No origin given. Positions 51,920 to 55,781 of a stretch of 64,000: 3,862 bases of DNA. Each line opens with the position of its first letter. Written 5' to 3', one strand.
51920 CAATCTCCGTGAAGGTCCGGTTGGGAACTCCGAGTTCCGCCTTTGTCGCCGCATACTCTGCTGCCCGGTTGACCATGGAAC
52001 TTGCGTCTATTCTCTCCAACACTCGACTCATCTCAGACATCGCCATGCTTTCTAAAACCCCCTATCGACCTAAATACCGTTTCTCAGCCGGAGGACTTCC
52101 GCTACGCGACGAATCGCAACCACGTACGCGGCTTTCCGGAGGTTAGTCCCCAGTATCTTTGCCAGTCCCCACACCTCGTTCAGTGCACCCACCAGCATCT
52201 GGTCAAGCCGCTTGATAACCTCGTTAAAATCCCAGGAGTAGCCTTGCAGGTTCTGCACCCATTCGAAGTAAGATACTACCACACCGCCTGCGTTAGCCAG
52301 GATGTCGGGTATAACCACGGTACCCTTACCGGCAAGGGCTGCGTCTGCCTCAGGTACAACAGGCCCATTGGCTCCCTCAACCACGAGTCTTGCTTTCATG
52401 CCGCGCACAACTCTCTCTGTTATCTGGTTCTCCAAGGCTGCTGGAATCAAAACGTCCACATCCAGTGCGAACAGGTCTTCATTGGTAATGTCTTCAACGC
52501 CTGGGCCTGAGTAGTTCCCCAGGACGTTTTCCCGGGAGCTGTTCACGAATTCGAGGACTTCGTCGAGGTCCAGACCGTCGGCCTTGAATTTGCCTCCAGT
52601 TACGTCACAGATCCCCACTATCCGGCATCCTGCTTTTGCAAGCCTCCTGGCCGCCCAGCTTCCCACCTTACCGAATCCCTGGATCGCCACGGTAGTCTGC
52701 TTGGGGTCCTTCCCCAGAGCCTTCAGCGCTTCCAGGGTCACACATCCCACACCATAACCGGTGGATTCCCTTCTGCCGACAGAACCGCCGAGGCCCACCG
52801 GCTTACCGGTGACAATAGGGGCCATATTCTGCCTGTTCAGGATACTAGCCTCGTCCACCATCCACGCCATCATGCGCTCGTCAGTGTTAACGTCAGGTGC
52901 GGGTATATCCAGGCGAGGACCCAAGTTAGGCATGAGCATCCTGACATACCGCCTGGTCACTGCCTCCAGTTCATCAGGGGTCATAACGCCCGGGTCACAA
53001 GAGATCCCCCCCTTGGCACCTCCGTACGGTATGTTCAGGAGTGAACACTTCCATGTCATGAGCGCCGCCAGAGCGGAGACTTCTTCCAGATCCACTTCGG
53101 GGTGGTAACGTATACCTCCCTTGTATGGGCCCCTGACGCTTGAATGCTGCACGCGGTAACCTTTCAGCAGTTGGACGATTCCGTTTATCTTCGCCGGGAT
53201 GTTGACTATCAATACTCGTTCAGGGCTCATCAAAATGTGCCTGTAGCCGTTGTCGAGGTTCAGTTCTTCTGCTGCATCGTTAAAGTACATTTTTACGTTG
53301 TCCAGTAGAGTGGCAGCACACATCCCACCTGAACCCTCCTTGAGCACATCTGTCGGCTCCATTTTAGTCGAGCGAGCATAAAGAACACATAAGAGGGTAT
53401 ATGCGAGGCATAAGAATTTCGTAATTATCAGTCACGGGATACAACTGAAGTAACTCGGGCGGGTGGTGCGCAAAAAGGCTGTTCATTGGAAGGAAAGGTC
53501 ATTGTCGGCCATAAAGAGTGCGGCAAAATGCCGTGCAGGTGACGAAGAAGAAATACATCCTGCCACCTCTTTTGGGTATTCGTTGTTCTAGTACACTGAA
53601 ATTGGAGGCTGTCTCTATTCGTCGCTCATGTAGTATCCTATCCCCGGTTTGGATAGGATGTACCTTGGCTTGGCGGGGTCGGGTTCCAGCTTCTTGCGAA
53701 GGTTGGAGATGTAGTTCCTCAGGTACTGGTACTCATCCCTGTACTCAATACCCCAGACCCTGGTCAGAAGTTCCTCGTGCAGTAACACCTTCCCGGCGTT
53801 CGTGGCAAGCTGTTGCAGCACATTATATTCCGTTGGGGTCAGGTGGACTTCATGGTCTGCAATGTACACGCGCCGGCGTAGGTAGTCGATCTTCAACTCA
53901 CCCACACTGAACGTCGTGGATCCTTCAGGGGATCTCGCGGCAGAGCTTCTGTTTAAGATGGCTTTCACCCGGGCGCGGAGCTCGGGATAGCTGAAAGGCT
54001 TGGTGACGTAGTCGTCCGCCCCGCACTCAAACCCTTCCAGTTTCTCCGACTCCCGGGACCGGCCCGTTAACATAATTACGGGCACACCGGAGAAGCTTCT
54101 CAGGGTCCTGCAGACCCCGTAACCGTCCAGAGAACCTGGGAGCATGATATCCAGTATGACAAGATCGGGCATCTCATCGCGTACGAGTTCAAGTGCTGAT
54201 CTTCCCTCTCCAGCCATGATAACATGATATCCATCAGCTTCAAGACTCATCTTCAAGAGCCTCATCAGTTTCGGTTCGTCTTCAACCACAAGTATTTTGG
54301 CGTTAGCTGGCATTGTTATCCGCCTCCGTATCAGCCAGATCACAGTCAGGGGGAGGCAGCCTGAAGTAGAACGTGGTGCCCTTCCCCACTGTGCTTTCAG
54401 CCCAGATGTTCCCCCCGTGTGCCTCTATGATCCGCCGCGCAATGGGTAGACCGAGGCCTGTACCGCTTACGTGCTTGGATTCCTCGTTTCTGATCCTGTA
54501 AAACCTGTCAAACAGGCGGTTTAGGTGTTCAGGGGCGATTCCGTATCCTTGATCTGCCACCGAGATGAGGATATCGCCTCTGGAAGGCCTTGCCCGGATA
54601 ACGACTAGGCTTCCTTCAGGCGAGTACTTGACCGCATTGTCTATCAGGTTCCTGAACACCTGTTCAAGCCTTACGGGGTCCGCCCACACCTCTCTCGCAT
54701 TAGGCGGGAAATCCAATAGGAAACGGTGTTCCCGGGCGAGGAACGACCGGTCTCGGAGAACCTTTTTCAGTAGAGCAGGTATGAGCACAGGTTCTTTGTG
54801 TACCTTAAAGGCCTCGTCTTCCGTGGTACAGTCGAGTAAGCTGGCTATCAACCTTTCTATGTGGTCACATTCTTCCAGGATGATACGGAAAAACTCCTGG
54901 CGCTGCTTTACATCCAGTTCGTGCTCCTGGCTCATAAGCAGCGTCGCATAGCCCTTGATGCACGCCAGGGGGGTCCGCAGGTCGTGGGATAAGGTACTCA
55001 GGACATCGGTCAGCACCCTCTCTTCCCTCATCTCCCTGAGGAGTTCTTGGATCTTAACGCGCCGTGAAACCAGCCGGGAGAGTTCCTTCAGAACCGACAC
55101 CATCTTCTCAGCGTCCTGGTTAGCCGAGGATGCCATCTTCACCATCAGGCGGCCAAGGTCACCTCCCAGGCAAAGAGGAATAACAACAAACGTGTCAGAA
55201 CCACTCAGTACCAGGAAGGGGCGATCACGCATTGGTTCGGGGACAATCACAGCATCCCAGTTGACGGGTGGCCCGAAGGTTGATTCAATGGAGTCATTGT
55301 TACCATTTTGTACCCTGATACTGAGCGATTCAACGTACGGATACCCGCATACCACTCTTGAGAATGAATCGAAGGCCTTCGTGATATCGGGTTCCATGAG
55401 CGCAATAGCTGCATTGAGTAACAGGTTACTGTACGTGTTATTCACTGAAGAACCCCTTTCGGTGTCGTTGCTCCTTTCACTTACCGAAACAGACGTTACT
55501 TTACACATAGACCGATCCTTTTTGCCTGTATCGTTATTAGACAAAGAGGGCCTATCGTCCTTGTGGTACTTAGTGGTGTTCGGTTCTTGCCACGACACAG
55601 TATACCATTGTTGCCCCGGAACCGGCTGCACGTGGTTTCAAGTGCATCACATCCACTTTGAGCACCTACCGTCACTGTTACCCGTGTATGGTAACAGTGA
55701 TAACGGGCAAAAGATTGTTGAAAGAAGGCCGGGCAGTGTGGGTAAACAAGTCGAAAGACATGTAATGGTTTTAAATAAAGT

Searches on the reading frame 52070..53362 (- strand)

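Call 20: search_protein_families(library=pfam, proteins=[window:52070-53362:-], max_evalue=0.00001)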
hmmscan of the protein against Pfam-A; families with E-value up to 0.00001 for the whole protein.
window:52070-53362:- (430 aa): 2 families
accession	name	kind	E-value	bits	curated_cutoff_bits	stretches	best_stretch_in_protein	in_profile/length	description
PF00208.27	ELFV_dehydrog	-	2.1e-68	231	23.4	1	192-424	1-237/241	Glutamate/Leucine/Phenylalanine/Valine dehydrogenase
PF02812.23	ELFV_dehydrog_N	-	1.9e-50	170.3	25.3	1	47-172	1-127/129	Glu/Leu/Phe/Val dehydrogenase, dimerisation domain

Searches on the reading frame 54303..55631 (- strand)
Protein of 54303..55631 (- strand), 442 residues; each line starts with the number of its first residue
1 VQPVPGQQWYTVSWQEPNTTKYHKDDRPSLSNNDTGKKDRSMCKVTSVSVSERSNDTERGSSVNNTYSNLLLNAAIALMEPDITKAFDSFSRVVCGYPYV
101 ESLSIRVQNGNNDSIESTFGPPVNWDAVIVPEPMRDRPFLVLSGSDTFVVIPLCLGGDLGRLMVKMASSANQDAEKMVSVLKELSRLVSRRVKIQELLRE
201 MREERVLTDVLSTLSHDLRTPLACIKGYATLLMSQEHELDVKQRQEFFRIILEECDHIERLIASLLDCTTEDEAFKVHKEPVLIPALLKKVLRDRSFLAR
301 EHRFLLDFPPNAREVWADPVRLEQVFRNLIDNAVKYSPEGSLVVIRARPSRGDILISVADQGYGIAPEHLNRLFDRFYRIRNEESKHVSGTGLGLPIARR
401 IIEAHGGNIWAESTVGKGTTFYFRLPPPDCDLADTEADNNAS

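Call 20: search_protein_families(library=pfam, proteins=[window:54303-55631:-], max_evalue=0.00001)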
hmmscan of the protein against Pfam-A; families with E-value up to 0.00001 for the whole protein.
window:54303-55631:- (442 aa): 2 families
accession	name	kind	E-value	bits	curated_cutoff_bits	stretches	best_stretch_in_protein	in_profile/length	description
PF02518.31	HATPase_c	-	3.2e-32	111.7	26.4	1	318-428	2-110/111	Histidine kinase-, DNA gyrase B-, and HSP90-like ATPase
PF00512.31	HisKA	-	3.9e-13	49.7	26.9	1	208-269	3-61/66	His Kinase A (phospho-acceptor) domain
